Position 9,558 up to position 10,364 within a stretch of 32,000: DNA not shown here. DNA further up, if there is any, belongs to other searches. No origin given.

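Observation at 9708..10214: An AT-rich gene for a single-pass membrane protein sits between cmr6 and cas6: a candidate type III ancillary effector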

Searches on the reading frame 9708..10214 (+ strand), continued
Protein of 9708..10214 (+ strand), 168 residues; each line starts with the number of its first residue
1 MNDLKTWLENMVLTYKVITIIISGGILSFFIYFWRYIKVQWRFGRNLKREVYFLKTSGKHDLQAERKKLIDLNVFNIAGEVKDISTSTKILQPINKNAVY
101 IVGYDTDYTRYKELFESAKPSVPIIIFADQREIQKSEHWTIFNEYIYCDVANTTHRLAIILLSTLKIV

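Call 40: find_encoding_contigs(protein=P0020, flank=8000, max_places=2)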
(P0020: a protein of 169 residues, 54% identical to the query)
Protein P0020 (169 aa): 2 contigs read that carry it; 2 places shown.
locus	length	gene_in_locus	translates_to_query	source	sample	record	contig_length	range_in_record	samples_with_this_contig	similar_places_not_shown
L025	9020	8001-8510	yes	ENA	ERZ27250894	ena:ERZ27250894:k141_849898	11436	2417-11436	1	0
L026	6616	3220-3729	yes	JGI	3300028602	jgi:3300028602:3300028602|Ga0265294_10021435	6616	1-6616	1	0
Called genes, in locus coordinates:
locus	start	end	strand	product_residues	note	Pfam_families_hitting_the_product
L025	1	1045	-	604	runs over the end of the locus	-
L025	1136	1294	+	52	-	-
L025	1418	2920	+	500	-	PF02934:GatB_N, PF02637:GatB_Yqey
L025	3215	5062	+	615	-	PF01411:tRNA-synt_2c, PF07973:tRNA_SAD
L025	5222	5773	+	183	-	-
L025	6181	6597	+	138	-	-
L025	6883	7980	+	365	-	PF13651:EcoRI_methylase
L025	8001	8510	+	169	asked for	-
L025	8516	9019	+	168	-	?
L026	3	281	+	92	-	?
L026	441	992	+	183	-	-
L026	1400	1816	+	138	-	-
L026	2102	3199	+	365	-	PF13651:EcoRI_methylase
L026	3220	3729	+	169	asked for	-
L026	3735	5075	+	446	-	PF18144:SMODS (weak), PF18134:AGS_C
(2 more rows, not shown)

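Call 41: find_encoding_contigs(protein=P0015, flank=8000, max_places=2)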
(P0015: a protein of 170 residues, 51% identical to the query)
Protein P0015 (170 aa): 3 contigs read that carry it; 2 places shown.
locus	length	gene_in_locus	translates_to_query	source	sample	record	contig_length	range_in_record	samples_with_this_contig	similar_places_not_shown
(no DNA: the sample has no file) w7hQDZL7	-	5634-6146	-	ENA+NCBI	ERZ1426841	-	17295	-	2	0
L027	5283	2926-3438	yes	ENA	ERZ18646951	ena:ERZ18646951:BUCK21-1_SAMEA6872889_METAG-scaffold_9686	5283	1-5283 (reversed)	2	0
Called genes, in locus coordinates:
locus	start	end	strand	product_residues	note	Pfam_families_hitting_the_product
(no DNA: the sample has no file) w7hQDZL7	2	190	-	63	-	?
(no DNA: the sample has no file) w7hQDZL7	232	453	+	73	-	PF12844:HTH_19, PF13560:HTH_31, PF01381:HTH_3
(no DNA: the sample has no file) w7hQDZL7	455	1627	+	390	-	PF09665:RE_Alw26IDE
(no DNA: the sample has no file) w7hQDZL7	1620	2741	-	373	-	PF00145:DNA_methylase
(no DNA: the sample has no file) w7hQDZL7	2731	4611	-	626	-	PF07669:Eco57I, PF12950:TaqI_C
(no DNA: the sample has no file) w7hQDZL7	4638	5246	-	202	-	PF01726:LexA_DNA_bind, PF00717:Peptidase_S24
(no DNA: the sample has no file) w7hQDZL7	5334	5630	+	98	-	-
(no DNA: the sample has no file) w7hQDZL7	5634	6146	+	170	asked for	-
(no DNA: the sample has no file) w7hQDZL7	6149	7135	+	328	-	PF18144:SMODS, PF21654:DncV-like_NTFase (weak)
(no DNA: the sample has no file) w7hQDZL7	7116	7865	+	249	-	-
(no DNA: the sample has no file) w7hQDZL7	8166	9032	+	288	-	-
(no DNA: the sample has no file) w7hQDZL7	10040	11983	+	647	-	PF01807:Zn_ribbon_DnaG, PF08275:DNAG_N, PF01751:Toprim, PF13155:Toprim_2, PF13662:Toprim_4, PF10410:DnaB_bind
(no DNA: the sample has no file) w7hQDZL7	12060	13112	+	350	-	PF03979:Sigma70_r1_1, PF00140:Sigma70_r1_2, PF04542:Sigma70_r2, PF04539:Sigma70_r3, PF04545:Sigma70_r4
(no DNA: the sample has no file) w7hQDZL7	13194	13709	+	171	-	PF09335:VTT_dom (weak)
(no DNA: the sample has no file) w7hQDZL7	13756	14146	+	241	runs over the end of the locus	PF04326:SLFN_AlbA_2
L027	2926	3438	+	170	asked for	-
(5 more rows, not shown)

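Call 46: search_protein_families(library=pfam, proteins=[L006:2479-4131:+, L006:4128-6167:+, L006:6164-7549:+, L006:7542-9962:+, L006:10511-11554:+, L006:13001-14392:+, L004:82-1398:+, L004:1395-5204:+, L004:5778-6086:+, L006:804-1430:-], max_evalue=0.01)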
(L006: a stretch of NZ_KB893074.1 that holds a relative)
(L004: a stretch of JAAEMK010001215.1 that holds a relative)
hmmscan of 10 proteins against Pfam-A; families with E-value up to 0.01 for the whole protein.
L006:2479-4131:+ (550 aa): 1 family
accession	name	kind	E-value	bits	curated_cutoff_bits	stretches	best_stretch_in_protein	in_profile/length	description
PF22335.1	Cas10-Cmr2_palm2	-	8.9e-13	48.9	27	1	210-383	2-129/133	Cas10/Cmr2, second palm domain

L006:4128-6167:+ (679 aa): 1 family
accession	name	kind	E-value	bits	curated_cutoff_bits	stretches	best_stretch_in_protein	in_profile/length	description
PF03787.20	RAMPs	-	4.8e-09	37.4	22.1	1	17-171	11-189/189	RAMP superfamily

L006:6164-7549:+ (461 aa): 1 family
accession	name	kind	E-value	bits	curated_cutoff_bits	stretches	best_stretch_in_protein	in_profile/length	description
PF03787.20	RAMPs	-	7.8e-23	82.4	22.1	2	245-433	14-184/189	RAMP superfamily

L006:7542-9962:+ (806 aa): 1 family
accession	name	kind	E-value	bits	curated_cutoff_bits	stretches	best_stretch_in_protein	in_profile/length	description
PF03787.20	RAMPs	-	0.001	20.1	22.1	0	177-215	23-61/189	RAMP superfamily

L006:10511-11554:+ (347 aa): 1 family
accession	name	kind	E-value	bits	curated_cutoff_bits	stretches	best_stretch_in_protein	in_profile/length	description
PF10040.14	CRISPR_Cas6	-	2.7e-11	44.5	25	1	206-322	3-88/89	CRISPR-associated endoribonuclease Cas6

L006:13001-14392:+ (463 aa): 2 families
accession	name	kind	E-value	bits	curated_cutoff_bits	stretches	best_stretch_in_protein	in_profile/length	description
PF00206.25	Lyase_1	-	7.3e-110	367.7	27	1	11-341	1-312/312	Lyase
PF10415.14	FumaraseC_C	-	1.3e-23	83.6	32.5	1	407-459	1-53/54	Fumarase C C-terminus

L004:82-1398:+ (438 aa): 0 families

L004:1395-5204:+ (1269 aa): 1 family
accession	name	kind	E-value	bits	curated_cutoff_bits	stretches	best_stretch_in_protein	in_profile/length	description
PF03787.20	RAMPs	-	8.7e-34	118.1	22.1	2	16-174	13-188/189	RAMP superfamily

L004:5778-6086:+ (102 aa): 0 families

L006:804-1430:- (208 aa): 2 families
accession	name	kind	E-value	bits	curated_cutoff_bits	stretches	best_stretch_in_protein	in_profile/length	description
PF00881.29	Nitroreductase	-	3.8e-29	102.5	23.5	1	8-185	2-167/167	Nitroreductase family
PF14512.11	TM1586_NiRdase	-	4.3e-07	30.2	27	1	10-54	142-187/215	Putative TM nitroreductase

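Call 47: search_protein_families(library=padloc, proteins=[P0016, P0024, P0025, P0011, P0020, L006:9977-10504:+, L017:6271-7227:+, L017:7234-7950:+, L016:10505-11839:+, L021:9227-10498:+], max_evalue=0.01)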
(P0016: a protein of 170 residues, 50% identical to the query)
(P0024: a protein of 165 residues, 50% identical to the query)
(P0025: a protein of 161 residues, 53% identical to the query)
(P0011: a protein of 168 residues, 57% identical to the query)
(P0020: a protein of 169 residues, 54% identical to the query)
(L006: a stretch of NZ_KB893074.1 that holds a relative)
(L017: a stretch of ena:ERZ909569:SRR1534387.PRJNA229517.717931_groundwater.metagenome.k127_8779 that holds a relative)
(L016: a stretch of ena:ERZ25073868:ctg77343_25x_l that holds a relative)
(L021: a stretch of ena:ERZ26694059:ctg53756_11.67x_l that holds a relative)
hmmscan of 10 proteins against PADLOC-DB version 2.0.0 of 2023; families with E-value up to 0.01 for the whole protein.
P0016 (170 aa): 2 families
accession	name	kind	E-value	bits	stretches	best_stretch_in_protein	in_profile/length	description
PDLC01057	C3a59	-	6.7e-11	40.5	1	5-168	3-161/167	trans-membrane (TM)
PDLC00664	Effector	-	3.1e-05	22.1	1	38-164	40-163/174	1TM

P0024 (165 aa): 2 families
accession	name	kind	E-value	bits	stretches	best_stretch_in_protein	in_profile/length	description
PDLC01057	C3a59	-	4.9e-08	31.2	1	4-154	5-152/167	trans-membrane (TM)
PDLC00664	Effector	-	6.9e-07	27.5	1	26-154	32-158/174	1TM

P0025 (161 aa): 2 families
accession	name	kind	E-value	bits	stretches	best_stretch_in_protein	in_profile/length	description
PDLC01057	C3a59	-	4e-08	31.5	1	2-150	13-152/167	trans-membrane (TM)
PDLC00664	Effector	-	1.8e-05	22.8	1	26-129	38-136/174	1TM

P0011 (168 aa): 2 families
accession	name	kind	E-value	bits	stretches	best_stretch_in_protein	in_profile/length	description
PDLC01057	C3a59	-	2.6e-12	45.1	1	6-165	4-160/167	trans-membrane (TM)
PDLC00664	Effector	-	2.8e-07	28.7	1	22-137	24-137/174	1TM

P0020 (169 aa): 2 families
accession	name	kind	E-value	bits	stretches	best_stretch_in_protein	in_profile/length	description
PDLC01057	C3a59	-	5.5e-10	37.6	1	17-158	14-152/167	trans-membrane (TM)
PDLC00664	Effector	-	1.3e-07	29.8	1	22-137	22-134/174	1TM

L006:9977-10504:+ (175 aa): 2 families
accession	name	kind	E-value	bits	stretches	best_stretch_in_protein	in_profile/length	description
PDLC01057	C3a59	-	1.4e-13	49.2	1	3-161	2-154/167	trans-membrane (TM)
PDLC00664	Effector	-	1.2e-10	39.8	1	30-155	32-154/174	1TM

L017:6271-7227:+ (318 aa): 31 families (the best 25 are shown)
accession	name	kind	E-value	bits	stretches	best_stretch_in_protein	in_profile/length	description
PDLC00823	Cyclase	-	2.6e-56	189.3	1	2-290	4-279/285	oligonucleotide-cyclase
PDLC00809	Cyclase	-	5.4e-45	152.2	1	1-290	2-290/295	oligonucleotide-cyclase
PDLC00773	Cyclase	-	3.9e-28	97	1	1-289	1-291/334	oligonucleotide-cyclase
PDLC00822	Cyclase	-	1.9e-25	88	2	2-139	2-137/375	oligonucleotide-cyclase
PDLC00776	Cyclase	-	5.6e-24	83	1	2-290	4-281/287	oligonucleotide-cyclase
PDLC00803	Cyclase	-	1.8e-22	78.3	1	1-247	1-229/253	oligonucleotide-cyclase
PDLC00818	Cyclase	-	7.5e-22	76.3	1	119-292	129-292/322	oligonucleotide-cyclase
PDLC00787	Cyclase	-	5.3e-20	70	1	3-292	4-301/333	oligonucleotide-cyclase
PDLC00820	Cyclase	-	1.8e-19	68.2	1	13-291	13-274/324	oligonucleotide-cyclase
PDLC00793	Cyclase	-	4.2e-19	67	1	4-289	5-294/462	oligonucleotide-cyclase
PDLC00810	Cyclase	-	6.8e-19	66.5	1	6-292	7-296/335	oligonucleotide-cyclase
PDLC00824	Cyclase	-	4.2e-18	63.4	1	8-216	16-234/466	oligonucleotide-cyclase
PDLC00805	Cyclase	-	1e-17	62.6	1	11-291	33-312/314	oligonucleotide-cyclase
PDLC00814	Cyclase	-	1.5e-16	58.6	1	6-289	8-287/295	oligonucleotide-cyclase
PDLC00774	Cyclase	-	1.7e-16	58.3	1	4-289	5-282/316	oligonucleotide-cyclase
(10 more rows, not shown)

L017:7234-7950:+ (238 aa): 7 families
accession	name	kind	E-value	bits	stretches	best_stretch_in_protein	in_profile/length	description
PDLC00871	E2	-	1e-36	124.8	1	9-223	8-201/241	E2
PDLC00865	E2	-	1.9e-31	107.1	1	9-221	9-200/219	E2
PDLC00872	E2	-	1.6e-29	101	1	9-221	5-197/216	E2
PDLC00870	E2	-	2.1e-21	75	1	5-212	5-191/223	E2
PDLC00833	E1-E2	-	6.2e-17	59.8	1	9-220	8-200/222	E1-E2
PDLC00859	E2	-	2.8e-16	57.7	1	26-210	27-191/221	E2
PDLC00861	E2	-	8.2e-13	46.4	1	15-218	16-202/232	E2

L016:10505-11839:+ (444 aa): 26 families (the best 25 are shown)
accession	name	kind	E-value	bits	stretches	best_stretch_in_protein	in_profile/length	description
PDLC00785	Cyclase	-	3e-169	561.9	1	1-443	1-441/443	oligonucleotide-cyclase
PDLC00796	Cyclase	-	1.8e-34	117.8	2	167-443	143-429/432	oligonucleotide-cyclase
PDLC00823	Cyclase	-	2.2e-31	107.6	2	23-144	30-135/285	oligonucleotide-cyclase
PDLC00793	Cyclase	-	3.9e-24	83.6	1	331-443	347-460/462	oligonucleotide-cyclase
PDLC00809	Cyclase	-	3.1e-23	80.8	2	10-129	8-135/295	oligonucleotide-cyclase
PDLC00770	Cyclase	-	1.7e-19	68.1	2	334-441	397-505/509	oligonucleotide-cyclase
PDLC00778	Cyclase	-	2.5e-16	57.5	1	335-443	342-453/455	oligonucleotide-cyclase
PDLC00808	Cyclase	-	5.2e-16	56.8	2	178-244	165-232/325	oligonucleotide-cyclase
PDLC00803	Cyclase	-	1.2e-15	55.9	1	40-289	45-243/253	oligonucleotide-cyclase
PDLC00802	Cyclase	-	2.2e-15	54.7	1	169-302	184-311/332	oligonucleotide-cyclase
PDLC00790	Cyclase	-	3.3e-15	54.2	2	167-302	167-301/310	oligonucleotide-cyclase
PDLC00810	Cyclase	-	1.1e-14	52.6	1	41-201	48-180/335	oligonucleotide-cyclase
PDLC00792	Cyclase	-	1.1e-13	49.2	1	41-129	47-130/236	oligonucleotide-cyclase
PDLC00822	Cyclase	-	1.6e-13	48.7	2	169-232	193-255/375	oligonucleotide-cyclase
PDLC00818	Cyclase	-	9.3e-13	46.4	2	165-296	152-273/322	oligonucleotide-cyclase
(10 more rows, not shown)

L021:9227-10498:+ (423 aa): 30 families (the best 25 are shown)
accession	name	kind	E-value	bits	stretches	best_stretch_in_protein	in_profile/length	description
PDLC00785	Cyclase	-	1.4e-162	539.9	1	1-414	31-441/443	oligonucleotide-cyclase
PDLC00823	Cyclase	-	8e-34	115.6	1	10-254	42-247/285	oligonucleotide-cyclase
PDLC00796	Cyclase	-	2.3e-31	107.6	1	12-414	45-429/432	oligonucleotide-cyclase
PDLC00809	Cyclase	-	3.9e-22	77.2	2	17-105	48-138/295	oligonucleotide-cyclase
PDLC00793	Cyclase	-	2.1e-17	61.4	1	298-414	336-460/462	oligonucleotide-cyclase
PDLC00770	Cyclase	-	6.5e-16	56.2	1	262-413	347-506/509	oligonucleotide-cyclase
PDLC00808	Cyclase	-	1.1e-14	52.4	2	144-212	159-229/325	oligonucleotide-cyclase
PDLC00802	Cyclase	-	3e-14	51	2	134-265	178-302/332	oligonucleotide-cyclase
PDLC00803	Cyclase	-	2.7e-13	48.2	1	15-258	48-240/253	oligonucleotide-cyclase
PDLC00792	Cyclase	-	1.2e-12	45.7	1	14-202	48-203/236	oligonucleotide-cyclase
PDLC00778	Cyclase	-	2.5e-12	44.4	1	325-414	358-453/455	oligonucleotide-cyclase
PDLC00810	Cyclase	-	2.6e-12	44.9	1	14-177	49-184/335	oligonucleotide-cyclase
PDLC00822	Cyclase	-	4.5e-12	44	2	134-219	186-269/375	oligonucleotide-cyclase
PDLC00818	Cyclase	-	1.1e-10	39.5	1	135-242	150-249/322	oligonucleotide-cyclase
PDLC00790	Cyclase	-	1.2e-10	39.2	1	133-275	161-302/310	oligonucleotide-cyclase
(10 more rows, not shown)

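Call 63: find_homologous_proteins(query=A2, max_evalue=0.001)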
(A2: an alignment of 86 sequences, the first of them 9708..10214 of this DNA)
Query A2 (86 sequences) (168 aa, profile of the alignment): 33 proteins with E <= 0.001 among 2234 candidates.
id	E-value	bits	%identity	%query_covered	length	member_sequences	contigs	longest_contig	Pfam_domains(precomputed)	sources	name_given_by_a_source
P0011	5.4e-51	191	57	92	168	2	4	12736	-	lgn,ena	-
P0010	5.8e-51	191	52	99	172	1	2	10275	-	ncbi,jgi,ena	-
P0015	9.3e-50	187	51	89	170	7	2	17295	-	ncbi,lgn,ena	-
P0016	2.1e-49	186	50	89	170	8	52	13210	-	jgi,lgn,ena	-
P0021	8.8e-49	184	48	88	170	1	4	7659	-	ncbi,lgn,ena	-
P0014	5.7e-47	178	56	97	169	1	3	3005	-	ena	-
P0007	1.8e-46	176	55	100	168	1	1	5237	-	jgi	jgi:cell division protein FtsX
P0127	2.1e-46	176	40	98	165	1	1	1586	-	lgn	-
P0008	3.3e-46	175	61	90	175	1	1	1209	-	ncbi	-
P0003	8.0e-46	174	69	100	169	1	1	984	-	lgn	-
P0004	1.5e-45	173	67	100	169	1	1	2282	-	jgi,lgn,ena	-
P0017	2.0e-45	173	49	99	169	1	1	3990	-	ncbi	-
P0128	2.1e-45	173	40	98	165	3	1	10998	-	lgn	-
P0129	3.8e-45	172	-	-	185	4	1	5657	-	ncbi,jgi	jgi:hypothetical protein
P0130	4.7e-45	171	26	73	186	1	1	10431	-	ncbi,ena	-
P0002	5.5e-44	168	86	96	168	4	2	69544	-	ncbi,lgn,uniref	ncbi:hypothetical protein [Candidatus Electrothrix sp.]|uniref:hypothetical protein n=1 Tax=Candidat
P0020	5.9e-43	165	54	90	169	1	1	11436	-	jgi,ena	-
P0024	1.8e-41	160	50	85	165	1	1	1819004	-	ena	-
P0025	2.8e-36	143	53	87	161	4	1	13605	-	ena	-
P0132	3.4e-11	61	20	66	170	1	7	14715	-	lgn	-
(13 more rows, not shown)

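Call 64: find_encoding_contigs(protein=P0130, flank=8000, max_places=2)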
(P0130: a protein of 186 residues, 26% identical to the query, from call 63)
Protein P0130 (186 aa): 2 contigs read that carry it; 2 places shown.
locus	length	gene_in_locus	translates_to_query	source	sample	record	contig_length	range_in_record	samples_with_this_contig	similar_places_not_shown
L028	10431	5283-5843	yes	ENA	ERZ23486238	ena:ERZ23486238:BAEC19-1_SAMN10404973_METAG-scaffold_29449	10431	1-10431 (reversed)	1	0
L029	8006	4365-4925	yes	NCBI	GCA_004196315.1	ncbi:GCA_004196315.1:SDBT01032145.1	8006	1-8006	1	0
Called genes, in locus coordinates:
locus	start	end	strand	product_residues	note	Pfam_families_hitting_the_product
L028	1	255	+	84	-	?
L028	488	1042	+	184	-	PF00300:His_Phos_1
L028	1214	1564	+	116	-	PF12643:MazG-like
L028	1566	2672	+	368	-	-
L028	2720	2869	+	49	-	-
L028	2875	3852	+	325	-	PF18144:SMODS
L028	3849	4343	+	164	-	PF18138:bacHORMA_1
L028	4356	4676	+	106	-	-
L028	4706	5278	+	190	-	PF00004:AAA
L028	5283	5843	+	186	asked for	-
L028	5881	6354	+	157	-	-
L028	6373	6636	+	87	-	-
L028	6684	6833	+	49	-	-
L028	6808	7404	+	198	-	PF03104:DNA_pol_B_exo1 (weak), PF10108:DNA_pol_B_exo2, PF13482:RNase_H_2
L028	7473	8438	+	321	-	-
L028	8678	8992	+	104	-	-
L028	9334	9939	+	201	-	PF03083:MtN3_slv (weak)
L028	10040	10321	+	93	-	PF03477:ATP-cone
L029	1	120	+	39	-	?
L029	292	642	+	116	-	PF12643:MazG-like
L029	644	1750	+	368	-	-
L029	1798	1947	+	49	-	-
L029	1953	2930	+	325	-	PF18144:SMODS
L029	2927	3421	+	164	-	PF18138:bacHORMA_1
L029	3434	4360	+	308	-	PF00004:AAA, PF05729:NACHT (faint)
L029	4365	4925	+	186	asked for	-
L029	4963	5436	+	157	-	-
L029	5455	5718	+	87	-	-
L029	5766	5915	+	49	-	-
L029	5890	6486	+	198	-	PF03104:DNA_pol_B_exo1 (weak), PF10108:DNA_pol_B_exo2, PF13482:RNase_H_2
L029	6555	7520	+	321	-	-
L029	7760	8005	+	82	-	?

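Call 65: find_encoding_contigs(protein=P0132, flank=8000, max_places=2)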
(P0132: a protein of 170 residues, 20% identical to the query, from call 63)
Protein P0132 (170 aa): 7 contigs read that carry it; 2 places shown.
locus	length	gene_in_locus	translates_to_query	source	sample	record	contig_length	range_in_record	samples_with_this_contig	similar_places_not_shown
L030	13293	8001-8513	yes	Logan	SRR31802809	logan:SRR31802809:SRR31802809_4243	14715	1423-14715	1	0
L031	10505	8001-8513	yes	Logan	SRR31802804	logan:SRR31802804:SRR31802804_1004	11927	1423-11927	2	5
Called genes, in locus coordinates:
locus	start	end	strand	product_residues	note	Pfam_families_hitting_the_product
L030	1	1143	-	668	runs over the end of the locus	-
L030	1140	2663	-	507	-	PF00589:Phage_integrase (faint)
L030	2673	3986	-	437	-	PF00589:Phage_integrase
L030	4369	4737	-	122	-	-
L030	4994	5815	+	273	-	-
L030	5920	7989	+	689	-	PF09851:SHOCT (weak)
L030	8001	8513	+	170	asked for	-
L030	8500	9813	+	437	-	PF18144:SMODS, PF18134:AGS_C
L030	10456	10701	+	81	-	PF02021:UPF0102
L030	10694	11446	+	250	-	PF04972:BON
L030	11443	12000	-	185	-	PF01351:RNase_HII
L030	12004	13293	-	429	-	?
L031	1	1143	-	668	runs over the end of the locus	-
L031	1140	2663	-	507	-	PF00589:Phage_integrase (faint)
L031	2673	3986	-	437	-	PF00589:Phage_integrase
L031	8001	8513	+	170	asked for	-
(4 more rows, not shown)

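Call 66: find_encoding_contigs(protein=P0007, flank=8000, max_places=2)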
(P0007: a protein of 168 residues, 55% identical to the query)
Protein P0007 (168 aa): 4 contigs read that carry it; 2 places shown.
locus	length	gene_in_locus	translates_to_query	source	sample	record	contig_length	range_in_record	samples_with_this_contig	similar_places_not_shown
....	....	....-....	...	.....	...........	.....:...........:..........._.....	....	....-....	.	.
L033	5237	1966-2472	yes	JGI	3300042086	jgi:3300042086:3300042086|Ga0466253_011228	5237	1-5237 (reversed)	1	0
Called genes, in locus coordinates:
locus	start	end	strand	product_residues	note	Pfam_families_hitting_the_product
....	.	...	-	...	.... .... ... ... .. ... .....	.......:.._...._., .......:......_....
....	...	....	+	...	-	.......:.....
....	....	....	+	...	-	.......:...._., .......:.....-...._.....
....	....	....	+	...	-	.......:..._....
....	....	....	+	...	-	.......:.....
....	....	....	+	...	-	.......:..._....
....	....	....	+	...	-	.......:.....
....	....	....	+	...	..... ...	-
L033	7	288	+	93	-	-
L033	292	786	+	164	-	PF09701:Cas_Cmr5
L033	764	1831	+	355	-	PF03787:RAMPs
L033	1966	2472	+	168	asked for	-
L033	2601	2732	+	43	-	-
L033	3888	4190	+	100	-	-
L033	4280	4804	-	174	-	-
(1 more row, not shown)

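Call 67: search_solved_structures(query=L028:2875-3852:+, max_evalue=0.001)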
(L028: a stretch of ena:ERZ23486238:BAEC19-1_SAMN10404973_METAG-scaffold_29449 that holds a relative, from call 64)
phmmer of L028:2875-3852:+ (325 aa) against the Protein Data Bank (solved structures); distinct sequences matched with E-value up to 0.001: 5.
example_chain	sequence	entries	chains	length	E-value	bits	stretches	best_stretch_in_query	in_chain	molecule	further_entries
6p80_A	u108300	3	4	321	7.8e-78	265.1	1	1-321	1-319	E. coli MS115-1 NucC | E. coli MS115-1 CdnC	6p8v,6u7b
9sa4_A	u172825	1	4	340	0.00048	22.7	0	89-321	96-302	CD-NTase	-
9sa5_A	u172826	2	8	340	0.00073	22.1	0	99-321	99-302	CD-NTase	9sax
6p8u_A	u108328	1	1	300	0.00074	22.1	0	31-211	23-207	Nucleotidyltransferase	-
6p82_A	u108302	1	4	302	0.00075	22.1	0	31-211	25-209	Nucleotidyltransferase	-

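Call 68: search_solved_structures(query=L017:6271-7227:+, max_evalue=0.001)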
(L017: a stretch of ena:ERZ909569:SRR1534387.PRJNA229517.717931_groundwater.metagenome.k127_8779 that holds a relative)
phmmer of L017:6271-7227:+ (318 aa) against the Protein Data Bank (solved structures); distinct sequences matched with E-value up to 0.001: 5.
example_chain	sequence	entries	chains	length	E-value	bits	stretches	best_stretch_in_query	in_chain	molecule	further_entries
6p8u_A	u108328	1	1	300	3.8e-14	55.8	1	3-288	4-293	Nucleotidyltransferase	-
6p82_A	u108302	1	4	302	4e-14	55.7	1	3-288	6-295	Nucleotidyltransferase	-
6p8j_C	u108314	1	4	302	1.6e-13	53.7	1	3-288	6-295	Nucleotidyltransferase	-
9sa4_A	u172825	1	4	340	9.8e-10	41.3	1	2-289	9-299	CD-NTase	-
9sa5_A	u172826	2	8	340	3.9e-09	39.3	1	2-289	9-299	CD-NTase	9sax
